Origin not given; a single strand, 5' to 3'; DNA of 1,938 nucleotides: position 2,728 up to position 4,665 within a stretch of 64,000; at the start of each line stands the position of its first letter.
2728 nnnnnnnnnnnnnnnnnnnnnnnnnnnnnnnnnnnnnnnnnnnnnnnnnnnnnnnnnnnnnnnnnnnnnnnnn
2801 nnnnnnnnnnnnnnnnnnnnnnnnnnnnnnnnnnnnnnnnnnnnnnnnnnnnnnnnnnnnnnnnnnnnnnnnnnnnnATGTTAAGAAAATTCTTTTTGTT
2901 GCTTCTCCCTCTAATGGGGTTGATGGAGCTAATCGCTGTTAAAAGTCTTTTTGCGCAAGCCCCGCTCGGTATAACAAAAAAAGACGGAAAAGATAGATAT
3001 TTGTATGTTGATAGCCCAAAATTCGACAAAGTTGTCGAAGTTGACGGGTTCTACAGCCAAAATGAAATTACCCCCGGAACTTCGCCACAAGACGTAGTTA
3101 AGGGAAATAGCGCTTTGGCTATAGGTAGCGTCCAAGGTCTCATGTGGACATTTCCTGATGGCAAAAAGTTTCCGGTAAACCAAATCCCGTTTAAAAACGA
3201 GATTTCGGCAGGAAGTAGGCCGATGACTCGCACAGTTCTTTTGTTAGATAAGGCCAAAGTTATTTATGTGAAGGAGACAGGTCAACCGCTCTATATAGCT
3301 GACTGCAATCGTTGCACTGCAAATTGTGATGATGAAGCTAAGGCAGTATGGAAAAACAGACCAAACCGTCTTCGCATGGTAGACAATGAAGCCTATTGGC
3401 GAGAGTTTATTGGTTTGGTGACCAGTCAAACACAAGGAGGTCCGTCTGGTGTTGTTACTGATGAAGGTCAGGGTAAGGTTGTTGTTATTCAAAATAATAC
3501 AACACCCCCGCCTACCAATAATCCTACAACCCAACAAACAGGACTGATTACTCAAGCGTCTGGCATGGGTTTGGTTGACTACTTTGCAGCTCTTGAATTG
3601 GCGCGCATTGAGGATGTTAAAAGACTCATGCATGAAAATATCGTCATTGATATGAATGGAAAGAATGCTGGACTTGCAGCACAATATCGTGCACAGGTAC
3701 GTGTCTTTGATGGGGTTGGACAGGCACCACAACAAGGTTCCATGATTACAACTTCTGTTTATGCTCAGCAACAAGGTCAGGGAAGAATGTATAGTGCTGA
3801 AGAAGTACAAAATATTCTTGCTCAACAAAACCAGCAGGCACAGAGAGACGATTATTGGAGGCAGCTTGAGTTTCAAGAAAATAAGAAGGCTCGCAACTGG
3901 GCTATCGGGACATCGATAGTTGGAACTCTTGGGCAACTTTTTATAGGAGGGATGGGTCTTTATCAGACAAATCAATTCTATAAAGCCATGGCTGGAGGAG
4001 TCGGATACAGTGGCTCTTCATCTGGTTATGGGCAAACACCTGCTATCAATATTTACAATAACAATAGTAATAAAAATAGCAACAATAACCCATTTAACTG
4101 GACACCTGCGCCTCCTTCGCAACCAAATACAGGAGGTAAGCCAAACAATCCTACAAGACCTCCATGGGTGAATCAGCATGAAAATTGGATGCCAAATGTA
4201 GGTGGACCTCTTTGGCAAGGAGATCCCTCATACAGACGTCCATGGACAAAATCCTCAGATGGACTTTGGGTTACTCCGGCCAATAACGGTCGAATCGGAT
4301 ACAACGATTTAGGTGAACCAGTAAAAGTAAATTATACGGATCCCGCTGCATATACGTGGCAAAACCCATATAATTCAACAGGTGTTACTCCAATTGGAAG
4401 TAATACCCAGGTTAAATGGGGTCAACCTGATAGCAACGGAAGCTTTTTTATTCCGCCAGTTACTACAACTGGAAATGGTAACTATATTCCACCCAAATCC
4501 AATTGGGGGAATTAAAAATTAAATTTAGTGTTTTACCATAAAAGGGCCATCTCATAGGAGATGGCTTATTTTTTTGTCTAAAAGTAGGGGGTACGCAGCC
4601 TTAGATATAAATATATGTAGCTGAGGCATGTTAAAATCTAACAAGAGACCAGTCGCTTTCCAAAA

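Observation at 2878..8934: Adhesin-like surface locus: secreted Q/N-rich protein plus a 1368-aa modular giant surface protein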

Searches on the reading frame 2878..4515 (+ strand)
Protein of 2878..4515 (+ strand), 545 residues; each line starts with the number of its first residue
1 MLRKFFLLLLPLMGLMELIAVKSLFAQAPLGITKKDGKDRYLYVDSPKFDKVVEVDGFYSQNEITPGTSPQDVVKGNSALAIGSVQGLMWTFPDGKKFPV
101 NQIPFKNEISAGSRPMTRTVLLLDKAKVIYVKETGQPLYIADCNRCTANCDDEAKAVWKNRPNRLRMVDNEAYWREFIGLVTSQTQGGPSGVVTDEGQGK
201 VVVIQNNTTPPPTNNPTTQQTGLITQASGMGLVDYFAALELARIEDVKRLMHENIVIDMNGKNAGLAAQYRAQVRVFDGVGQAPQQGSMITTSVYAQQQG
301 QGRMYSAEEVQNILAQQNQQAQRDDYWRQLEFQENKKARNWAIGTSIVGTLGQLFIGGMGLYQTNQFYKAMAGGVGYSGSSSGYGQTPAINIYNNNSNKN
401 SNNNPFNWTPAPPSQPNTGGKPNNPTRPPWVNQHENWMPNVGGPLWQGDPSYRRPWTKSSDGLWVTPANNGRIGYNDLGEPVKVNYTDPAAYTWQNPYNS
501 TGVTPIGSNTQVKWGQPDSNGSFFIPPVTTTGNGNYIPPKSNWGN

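Call 3: search_protein_families(library=pfam, proteins=[window:2878-4515:+], max_evalue=0.1)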
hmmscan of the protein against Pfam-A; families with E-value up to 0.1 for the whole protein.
window:2878-4515:+ (545 aa): 0 families

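Call 8: search_protein_families(library=ncbifam, proteins=[window:2878-4515:+], max_evalue=0.1)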
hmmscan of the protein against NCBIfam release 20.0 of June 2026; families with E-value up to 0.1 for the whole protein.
window:2878-4515:+ (545 aa): 0 families

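Call 93: search_solved_structures(query=window:2878-4512:+, max_evalue=0.1)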
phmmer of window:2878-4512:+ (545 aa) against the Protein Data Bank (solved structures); distinct sequences matched with E-value up to 0.1: 0.
